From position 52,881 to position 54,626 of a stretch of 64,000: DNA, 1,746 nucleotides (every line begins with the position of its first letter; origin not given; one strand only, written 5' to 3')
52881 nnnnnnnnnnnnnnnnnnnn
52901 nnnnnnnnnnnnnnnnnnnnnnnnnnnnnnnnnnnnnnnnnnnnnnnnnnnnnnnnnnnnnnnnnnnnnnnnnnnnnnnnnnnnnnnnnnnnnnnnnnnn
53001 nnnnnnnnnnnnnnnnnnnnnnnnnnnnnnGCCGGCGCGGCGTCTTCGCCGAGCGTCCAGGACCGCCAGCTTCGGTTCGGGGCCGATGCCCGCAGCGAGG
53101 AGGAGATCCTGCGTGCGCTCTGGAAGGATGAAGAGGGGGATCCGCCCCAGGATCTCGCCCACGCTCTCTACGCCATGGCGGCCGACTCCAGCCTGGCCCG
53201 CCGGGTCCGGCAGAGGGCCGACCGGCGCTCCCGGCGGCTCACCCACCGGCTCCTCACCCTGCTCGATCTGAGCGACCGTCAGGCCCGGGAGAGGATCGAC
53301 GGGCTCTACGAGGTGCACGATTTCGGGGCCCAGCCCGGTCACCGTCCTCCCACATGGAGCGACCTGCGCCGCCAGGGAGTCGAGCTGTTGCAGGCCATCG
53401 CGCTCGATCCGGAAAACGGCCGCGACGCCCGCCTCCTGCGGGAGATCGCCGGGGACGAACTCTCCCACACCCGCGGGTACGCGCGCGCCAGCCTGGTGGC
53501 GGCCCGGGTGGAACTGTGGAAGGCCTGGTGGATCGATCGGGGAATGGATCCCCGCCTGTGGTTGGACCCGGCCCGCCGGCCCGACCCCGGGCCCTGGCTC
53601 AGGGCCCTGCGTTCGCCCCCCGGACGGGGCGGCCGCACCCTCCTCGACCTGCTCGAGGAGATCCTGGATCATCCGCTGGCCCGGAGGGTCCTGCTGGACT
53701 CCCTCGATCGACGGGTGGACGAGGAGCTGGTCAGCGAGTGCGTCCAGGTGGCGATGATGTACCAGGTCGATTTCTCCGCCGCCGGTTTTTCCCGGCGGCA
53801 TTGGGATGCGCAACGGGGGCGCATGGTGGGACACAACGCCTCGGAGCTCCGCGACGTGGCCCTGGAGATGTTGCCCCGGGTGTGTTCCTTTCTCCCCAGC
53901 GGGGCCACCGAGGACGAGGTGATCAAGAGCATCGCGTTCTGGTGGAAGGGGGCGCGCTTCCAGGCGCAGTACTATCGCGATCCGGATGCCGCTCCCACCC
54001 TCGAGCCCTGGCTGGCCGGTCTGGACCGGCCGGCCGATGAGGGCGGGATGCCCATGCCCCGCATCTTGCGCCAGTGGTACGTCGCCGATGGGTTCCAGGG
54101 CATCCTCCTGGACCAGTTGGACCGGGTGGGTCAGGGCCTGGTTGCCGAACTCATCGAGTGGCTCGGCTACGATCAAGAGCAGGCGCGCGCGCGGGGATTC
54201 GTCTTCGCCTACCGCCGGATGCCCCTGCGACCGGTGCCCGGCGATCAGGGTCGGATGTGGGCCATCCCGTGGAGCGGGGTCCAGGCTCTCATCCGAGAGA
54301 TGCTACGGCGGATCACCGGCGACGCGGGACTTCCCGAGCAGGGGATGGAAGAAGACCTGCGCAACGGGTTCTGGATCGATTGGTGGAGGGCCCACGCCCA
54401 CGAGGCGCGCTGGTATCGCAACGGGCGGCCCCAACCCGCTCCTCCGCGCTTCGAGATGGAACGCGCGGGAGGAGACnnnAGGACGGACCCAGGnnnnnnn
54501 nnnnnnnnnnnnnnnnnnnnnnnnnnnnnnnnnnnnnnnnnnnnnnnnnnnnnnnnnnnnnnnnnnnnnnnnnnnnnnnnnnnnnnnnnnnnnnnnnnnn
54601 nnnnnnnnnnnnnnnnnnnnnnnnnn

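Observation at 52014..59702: Coupled four-gene operon: GT2 glycosyltransferase fused to an unknown periplasmic domain, an unknown lipoprotein, and an NtrB/NtrC-type sigma-54 two-component system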

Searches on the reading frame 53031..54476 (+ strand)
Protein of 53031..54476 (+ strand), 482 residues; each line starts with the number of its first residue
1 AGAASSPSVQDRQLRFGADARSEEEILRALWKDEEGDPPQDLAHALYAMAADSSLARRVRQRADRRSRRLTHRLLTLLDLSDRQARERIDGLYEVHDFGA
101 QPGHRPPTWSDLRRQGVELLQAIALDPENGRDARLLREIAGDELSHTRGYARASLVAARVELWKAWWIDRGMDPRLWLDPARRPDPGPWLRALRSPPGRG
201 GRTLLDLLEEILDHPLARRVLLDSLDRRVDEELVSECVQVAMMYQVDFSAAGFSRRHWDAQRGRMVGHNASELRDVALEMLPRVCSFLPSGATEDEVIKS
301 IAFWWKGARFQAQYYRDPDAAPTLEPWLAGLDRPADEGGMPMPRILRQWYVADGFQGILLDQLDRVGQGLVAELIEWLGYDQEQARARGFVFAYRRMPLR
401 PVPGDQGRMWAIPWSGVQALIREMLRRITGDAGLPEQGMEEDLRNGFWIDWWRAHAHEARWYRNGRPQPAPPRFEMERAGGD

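Call 10: find_homologous_proteins(query=window:53031-54476:+)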
Query window:53031-54476:+ (482 aa): 7 proteins with E <= 0.001 among 8000 candidates.
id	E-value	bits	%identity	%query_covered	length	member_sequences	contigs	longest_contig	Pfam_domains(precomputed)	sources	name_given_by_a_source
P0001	0.0e+0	1093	100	100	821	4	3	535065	PF13632.13,PF13506.14,PF13641.13,PF00535.33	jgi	-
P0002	1.7e-199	682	67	95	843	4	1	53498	PF13632.13,PF13641.13,PF00535.33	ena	-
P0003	3.3e-197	674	67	95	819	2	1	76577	PF13632.13,PF13506.14,PF13641.13,PF00535.33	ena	-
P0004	3.8e-171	588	61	95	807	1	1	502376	PF13632.13,PF13641.13,PF00535.33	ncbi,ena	-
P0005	1.5e-165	570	58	95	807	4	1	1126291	PF13632.13,PF13641.13,PF00535.33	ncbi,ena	-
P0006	3.4e-153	529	52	99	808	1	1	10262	PF13632.13,PF13506.14,PF13641.13,PF00535.33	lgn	-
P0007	2.4e-110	388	54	67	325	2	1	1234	-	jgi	jgi:hypothetical protein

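Call 13: find_encoding_contigs(protein=P0004, flank=10000, max_places=3)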
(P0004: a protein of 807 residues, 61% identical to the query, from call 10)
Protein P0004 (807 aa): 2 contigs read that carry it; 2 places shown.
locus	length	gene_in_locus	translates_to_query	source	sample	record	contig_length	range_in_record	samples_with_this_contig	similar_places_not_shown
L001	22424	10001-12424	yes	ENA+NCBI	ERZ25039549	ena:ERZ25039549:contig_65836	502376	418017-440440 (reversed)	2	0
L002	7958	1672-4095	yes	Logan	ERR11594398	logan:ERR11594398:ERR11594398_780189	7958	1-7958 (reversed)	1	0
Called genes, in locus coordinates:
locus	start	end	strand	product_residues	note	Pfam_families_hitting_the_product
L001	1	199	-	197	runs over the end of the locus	PF00877:NLPC_P60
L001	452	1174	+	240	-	-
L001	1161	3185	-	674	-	PF02366:PMT (weak), PF13231:PMT_2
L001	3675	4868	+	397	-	-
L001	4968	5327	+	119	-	PF14489:QueF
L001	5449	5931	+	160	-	PF12802:MarR_2, PF01047:MarR, PF13463:HTH_27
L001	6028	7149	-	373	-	PF13439:Glyco_transf_4 (weak), PF13579:Glyco_trans_4_4 (weak), PF00534:Glycos_transf_1, PF13692:Glyco_trans_1_4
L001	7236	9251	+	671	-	PF06580:His_kinase, PF02518:HATPase_c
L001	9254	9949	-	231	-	PF07920:DUF1684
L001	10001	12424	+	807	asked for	PF00535:Glycos_transf_2, PF13641:Glyco_tranf_2_3, PF13632:Glyco_trans_2_3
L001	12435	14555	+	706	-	-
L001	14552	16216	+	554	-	PF00672:HAMP (weak), PF02518:HATPase_c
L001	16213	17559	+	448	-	PF00072:Response_reg, PF00158:Sigma54_activat, PF14532:Sigma54_activ_2, PF25601:AAA_lid_14, PF02954:HTH_8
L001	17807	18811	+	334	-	PF12895:ANAPC3 (weak), PF13432:TPR_16, PF14559:TPR_19 (weak), PF13432:TPR_16, PF23914:TPR_CcmH_CycH, PF13424:TPR_12 (weak), PF13428:TPR_14 (weak), PF13432:TPR_16 (weak), +14 more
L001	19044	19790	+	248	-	-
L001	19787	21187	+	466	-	PF00512:HisKA, PF02518:HATPase_c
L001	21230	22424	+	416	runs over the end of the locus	PF00375:SDF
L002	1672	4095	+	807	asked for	PF00535:Glycos_transf_2, PF13641:Glyco_tranf_2_3, PF13632:Glyco_trans_2_3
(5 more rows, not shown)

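Call 14: find_encoding_contigs(protein=P0005, flank=10000, max_places=3)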
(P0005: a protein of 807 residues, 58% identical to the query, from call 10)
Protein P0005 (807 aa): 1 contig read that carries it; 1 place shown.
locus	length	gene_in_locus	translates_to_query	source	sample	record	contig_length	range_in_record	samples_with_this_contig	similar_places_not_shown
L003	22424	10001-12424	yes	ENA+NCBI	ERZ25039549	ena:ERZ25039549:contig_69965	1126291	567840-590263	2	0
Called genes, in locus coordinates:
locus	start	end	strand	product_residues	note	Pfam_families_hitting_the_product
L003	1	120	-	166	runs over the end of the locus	PF00877:NLPC_P60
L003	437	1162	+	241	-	-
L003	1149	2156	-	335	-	-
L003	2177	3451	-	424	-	-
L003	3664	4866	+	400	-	-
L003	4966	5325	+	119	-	PF14489:QueF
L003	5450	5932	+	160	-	PF12802:MarR_2, PF01047:MarR, PF13463:HTH_27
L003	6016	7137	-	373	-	PF13439:Glyco_transf_4, PF13579:Glyco_trans_4_4 (weak), PF00534:Glycos_transf_1, PF13692:Glyco_trans_1_4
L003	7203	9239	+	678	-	PF06580:His_kinase (weak), PF02518:HATPase_c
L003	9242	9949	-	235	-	PF07920:DUF1684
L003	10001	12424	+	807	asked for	PF00535:Glycos_transf_2, PF13641:Glyco_tranf_2_3, PF13632:Glyco_trans_2_3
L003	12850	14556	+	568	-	-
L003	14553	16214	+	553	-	PF00672:HAMP, PF00512:HisKA (weak), PF02518:HATPase_c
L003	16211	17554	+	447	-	PF00072:Response_reg, PF00158:Sigma54_activat, PF14532:Sigma54_activ_2, PF07728:AAA_5 (weak), PF25601:AAA_lid_14, PF02954:HTH_8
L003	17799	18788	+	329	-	PF25062:ARM_TT21_N (weak), PF13432:TPR_16, PF14559:TPR_19 (weak), PF14559:TPR_19 (weak), PF13432:TPR_16, PF23914:TPR_CcmH_CycH, PF07719:TPR_2 (weak), PF13428:TPR_14 (weak), +15 more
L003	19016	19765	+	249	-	-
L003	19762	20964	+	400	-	PF00512:HisKA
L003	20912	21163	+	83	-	PF02518:HATPase_c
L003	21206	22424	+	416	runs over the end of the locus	PF00375:SDF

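Call 22: find_related_loci(query=A2, collection=genome_contigs, flank=10000)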
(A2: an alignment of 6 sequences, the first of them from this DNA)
Query A2 (456 aa) in genome_contigs; peptide patterns used: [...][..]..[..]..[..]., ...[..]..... (x = any residue, [..] = any of these).
84 stretches matched a pattern; 4 encode a relative of the query (tblastn E <= 1e-3); 4 distinct loci.
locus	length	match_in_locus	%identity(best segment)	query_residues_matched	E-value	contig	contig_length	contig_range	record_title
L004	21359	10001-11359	67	1-453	0e+0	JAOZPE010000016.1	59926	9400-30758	MAG: Candidatus Krumholzibacteriia bacterium isolate GMC4.metabat2.160 GMC4_195_length_59926_cov_11.073558, whole genome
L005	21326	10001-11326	62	5-451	6e-173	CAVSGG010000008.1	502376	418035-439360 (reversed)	MAG: Candidatus Krumholzibacteriota bacterium isolate MFD05684.bin.2.283 genome assembly, contig: contig_65836, whole ge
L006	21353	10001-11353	58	1-451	3e-157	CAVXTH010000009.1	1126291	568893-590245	MAG: Candidatus Krumholzibacteriota bacterium isolate MFD05684.bin.1.347 genome assembly, contig: contig_69965, whole ge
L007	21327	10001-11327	64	5-451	2e-158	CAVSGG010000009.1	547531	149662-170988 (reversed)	MAG: Candidatus Krumholzibacteriota bacterium isolate MFD05684.bin.2.283 genome assembly, contig: contig_65837, whole ge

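Call 29: search_protein_representatives(alignment_id=A2)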
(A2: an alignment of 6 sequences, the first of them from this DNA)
Query: 6 sequences, 456 profile positions. Proteins with E-value up to 0.001 (for the whole library): 21; up to 1e-10: 21; up to 1e-30: 16. The best 21 are listed.
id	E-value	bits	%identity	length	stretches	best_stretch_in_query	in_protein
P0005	1.6e-245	831.6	-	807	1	1-455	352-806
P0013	4.0e-187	639.0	-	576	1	1-454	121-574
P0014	4.8e-130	450.9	-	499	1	3-452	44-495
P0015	8.6e-114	397.3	-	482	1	2-454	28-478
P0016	1.1e-113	396.9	-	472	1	4-454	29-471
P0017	5.3e-113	394.7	-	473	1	2-454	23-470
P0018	9.4e-109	380.7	-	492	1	12-454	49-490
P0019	1.7e-93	330.4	-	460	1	12-429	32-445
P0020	6.5e-87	308.7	-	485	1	13-441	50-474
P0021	3.4e-85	303.0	-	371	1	86-454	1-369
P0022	4.0e-85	302.8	-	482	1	7-439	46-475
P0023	3.0e-71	257.1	-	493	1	12-439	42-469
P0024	2.9e-57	210.9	-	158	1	316-454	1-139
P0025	1.7e-41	159.0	-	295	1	178-441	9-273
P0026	5.9e-33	130.8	-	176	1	285-454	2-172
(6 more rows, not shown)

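Call 33: find_homologous_proteins(query=A4)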
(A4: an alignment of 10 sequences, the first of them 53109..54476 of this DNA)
Query A4 (10 sequences) (456 aa, profile of the alignment): 9 proteins with E <= 0.001 among 8000 candidates.
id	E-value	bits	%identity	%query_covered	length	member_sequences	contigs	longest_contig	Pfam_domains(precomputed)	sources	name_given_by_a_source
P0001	2.6e-192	658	100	100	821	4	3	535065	PF13632.13,PF13506.14,PF13641.13,PF00535.33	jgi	-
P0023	5.0e-173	594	34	93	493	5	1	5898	-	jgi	-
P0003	1.4e-169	583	68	99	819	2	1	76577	PF13632.13,PF13506.14,PF13641.13,PF00535.33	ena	-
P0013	9.3e-165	567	56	99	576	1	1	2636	-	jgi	jgi:hypothetical protein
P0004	1.1e-164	567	62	98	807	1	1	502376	PF13632.13,PF13641.13,PF00535.33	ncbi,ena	-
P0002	9.9e-163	560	67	99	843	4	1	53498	PF13632.13,PF13641.13,PF00535.33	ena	-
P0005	1.3e-162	560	58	99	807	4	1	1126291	PF13632.13,PF13641.13,PF00535.33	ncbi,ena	-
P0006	2.1e-146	506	54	100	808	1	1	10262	PF13632.13,PF13506.14,PF13641.13,PF00535.33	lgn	-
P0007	1.5e-108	381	54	71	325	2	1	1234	-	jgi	jgi:hypothetical protein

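Call 34: find_related_loci(query=A4, collection=metagenome_contigs, flank=10000)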
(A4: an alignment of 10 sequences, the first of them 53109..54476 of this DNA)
Query A4 (456 aa) in metagenome_contigs; peptide patterns used: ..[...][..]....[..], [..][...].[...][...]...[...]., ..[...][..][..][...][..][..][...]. (x = any residue, [..] = any of these).
600 stretches matched a pattern (row limit reached: there are more); 3 encode a relative of the query (tblastn E <= 1e-3); 3 distinct loci.
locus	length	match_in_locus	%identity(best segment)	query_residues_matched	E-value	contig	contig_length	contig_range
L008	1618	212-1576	54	1-454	7e-155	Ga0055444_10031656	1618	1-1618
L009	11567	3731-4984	32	15-437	6e-55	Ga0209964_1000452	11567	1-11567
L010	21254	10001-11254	32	15-437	3e-54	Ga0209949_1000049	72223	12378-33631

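Call 36: find_encoding_contigs(protein=P0023, flank=10000, max_places=3)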
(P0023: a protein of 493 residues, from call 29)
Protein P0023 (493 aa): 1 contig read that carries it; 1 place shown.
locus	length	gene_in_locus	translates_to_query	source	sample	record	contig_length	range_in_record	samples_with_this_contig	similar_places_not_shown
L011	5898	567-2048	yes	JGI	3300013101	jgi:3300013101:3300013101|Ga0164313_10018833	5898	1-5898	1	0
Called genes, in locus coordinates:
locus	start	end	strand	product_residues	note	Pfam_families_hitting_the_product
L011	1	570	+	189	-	PF13641:Glyco_tranf_2_3, PF13632:Glyco_trans_2_3 (weak)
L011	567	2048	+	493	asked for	-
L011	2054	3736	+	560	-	-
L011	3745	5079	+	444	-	PF00072:Response_reg, PF07728:AAA_5 (faint), PF00158:Sigma54_activat, PF14532:Sigma54_activ_2, PF25601:AAA_lid_14, PF02954:HTH_8 (weak)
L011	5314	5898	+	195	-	PF13428:TPR_14 (faint), PF13432:TPR_16 (faint), PF07719:TPR_2 (faint), PF23914:TPR_CcmH_CycH (faint), PF13181:TPR_8 (faint)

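Call 37: search_protein_families(library=pfam, proteins=[L010:8905-9825:+, L010:9239-11332:+, L010:10369-13011:+, L010:13008-14357:+, L010:14501-15694:+, L010:6260-8833:-, L011:2054-3736:+, L010:15804-17399:+, L010:16268-18205:+], max_evalue=0.01)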
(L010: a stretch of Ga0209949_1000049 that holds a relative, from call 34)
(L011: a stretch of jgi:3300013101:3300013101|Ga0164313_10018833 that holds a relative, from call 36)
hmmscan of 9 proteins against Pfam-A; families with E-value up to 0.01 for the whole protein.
L010:8905-9825:+ (306 aa): 4 families
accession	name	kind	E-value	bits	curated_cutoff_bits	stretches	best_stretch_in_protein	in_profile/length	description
PF00535.33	Glycos_transf_2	-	3.5e-21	76.3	23.3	1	12-187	2-167/168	Glycosyl transferase family 2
PF13641.12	Glyco_tranf_2_3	-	1.7e-19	71.2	27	1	8-226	1-209/230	Glycosyltransferase like family 2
PF13632.12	Glyco_trans_2_3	-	4.3e-11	43.4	27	1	91-246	1-139/198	Glycosyl transferase family group 2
PF13506.12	Glyco_transf_21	-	3e-07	30.5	21.7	1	89-223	31-153/174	Glycosyl transferase family 21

L010:9239-11332:+ (697 aa): 0 families

L010:10369-13011:+ (880 aa): 3 families
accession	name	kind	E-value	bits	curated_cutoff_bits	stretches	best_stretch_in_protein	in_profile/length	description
PF02518.31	HATPase_c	-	4.7e-18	66.1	26.4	1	763-868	1-109/111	Histidine kinase-, DNA gyrase B-, and HSP90-like ATPase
PF00512.31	HisKA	-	4.8e-07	30.2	26.9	1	653-720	2-63/66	His Kinase A (phospho-acceptor) domain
PF00672.30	HAMP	-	1.7e-05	25.4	25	1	588-638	2-52/53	HAMP domain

L010:13008-14357:+ (449 aa): 10 families
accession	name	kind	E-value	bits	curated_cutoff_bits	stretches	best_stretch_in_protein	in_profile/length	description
PF00158.32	Sigma54_activat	-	5.4e-72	241.4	20.2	1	139-306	1-168/168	Sigma-54 interaction domain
PF00072.30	Response_reg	-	1.3e-26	93.4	30.2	1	5-109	1-105/111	Response regulator receiver domain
PF14532.12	Sigma54_activ_2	-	9.4e-23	81.4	25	1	140-310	1-138/138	Sigma-54 interaction domain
PF25601.1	AAA_lid_14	-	7.9e-21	74.1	27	1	311-391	1-81/87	AAA+ ATPase lid domain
PF07728.20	AAA_5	-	1.7e-07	31.7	22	1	163-281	2-123/139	AAA domain (dynein-related subfamily)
PF02954.25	HTH_8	-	5.5e-07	29.7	22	1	402-438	2-38/42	Bacterial regulatory protein, Fis family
PF01078.27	Mg_chelatase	-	0.00016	21.6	20.3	0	218-278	93-155/207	Magnesium chelatase, subunit ChlI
PF00004.35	AAA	-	0.00025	21.9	21.2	1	163-288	1-118/131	ATPase family associated with various cellular activities (AAA)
PF13191.12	AAA_16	-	0.00061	20.8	32.6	1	148-256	11-121/167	AAA ATPase domain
PF07724.20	AAA_2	-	0.0013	19.3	27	1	161-272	4-113/166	AAA domain (Cdc48 subfamily)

L010:14501-15694:+ (397 aa): 21 families
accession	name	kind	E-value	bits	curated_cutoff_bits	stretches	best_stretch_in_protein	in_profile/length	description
PF07719.23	TPR_2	-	6.6e-25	85.6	27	2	223-254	3-34/34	Tetratricopeptide repeat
PF13424.12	TPR_12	-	3.8e-24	85.1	30.1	3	223-284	5-74/77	Tetratricopeptide repeat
PF13414.12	TPR_11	-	5.2e-23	80.9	26.8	4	228-264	1-37/42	TPR repeat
PF13181.12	TPR_8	-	7.8e-22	76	25.7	2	222-254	2-34/34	Tetratricopeptide repeat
PF00515.34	TPR_1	-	2.6e-21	74.9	27.8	3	222-254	2-34/34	Tetratricopeptide repeat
PF13432.12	TPR_16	-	3.5e-21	75.7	32.7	4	227-287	3-63/65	Tetratricopeptide repeat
PF13431.12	TPR_17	-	9.2e-17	60.3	24.4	1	243-276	1-34/34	Tetratricopeptide repeat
PF14559.12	TPR_19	-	4.2e-14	53.1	25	3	232-287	2-57/68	Tetratricopeptide repeat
PF13428.12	TPR_14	-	1.7e-13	50.2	23.5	2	223-263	3-43/44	Tetratricopeptide repeat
PF23914.1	TPR_CcmH_CycH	-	2.5e-11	44.1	42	1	223-255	52-84/158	Cytochrome c-type biogenesis protein H TPR domain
PF13374.12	TPR_10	-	7e-08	32.7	27.5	0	255-284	2-31/42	Tetratricopeptide repeat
PF13371.12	TPR_9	-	4.2e-07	30.3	35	1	130-187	6-63/73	Tetratricopeptide repeat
PF13174.12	TPR_6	-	4.9e-07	30.4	26.3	0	157-185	4-32/33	Tetratricopeptide repeat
PF13176.12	TPR_7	-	5.5e-07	29.6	27.9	0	157-185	3-31/36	Tetratricopeptide repeat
PF12895.13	ANAPC3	-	1.3e-06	29.1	27.2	1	133-212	3-81/82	Anaphase-promoting complex, cyclosome, subunit 3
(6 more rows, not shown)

L010:6260-8833:- (857 aa): 0 families

L011:2054-3736:+ (560 aa): 4 families
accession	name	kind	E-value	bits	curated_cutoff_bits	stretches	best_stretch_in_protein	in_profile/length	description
PF02518.31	HATPase_c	-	8.5e-18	65.3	26.4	1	434-537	1-107/111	Histidine kinase-, DNA gyrase B-, and HSP90-like ATPase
PF00672.30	HAMP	-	2.4e-06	28.2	25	1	262-312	1-51/53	HAMP domain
PF00512.31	HisKA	-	9e-05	22.9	26.9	1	328-386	2-58/66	His Kinase A (phospho-acceptor) domain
PF13581.12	HATPase_c_2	-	0.0001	22.7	27.4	1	437-535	30-125/127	Histidine kinase-like ATPase domain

L010:15804-17399:+ (531 aa): 1 family
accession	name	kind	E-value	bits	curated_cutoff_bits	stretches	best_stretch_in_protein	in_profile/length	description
PF00375.23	SDF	-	4e-117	392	27.9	1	128-521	1-386/387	Sodium:dicarboxylate symporter family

L010:16268-18205:+ (645 aa): 4 families
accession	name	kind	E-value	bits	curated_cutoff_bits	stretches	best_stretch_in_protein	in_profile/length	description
PF22769.1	DCD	-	2.1e-49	168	27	1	453-604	1-152/153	dCTP deaminase-like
PF06559.16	DCD_N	-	1.9e-08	34.8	21.4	1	453-604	4-162/164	2'-deoxycytidine 5'-triphosphate deaminase (DCD) N-terminal domain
PF22569.1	DCD_C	-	2.7e-08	33.8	22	1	509-626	64-185/192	2'-deoxycytidine 5'-triphosphate deaminase (DCD), C-terminal domain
PF00692.24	dUTPase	-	4.6e-06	26.9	22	1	521-614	22-113/129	dUTPase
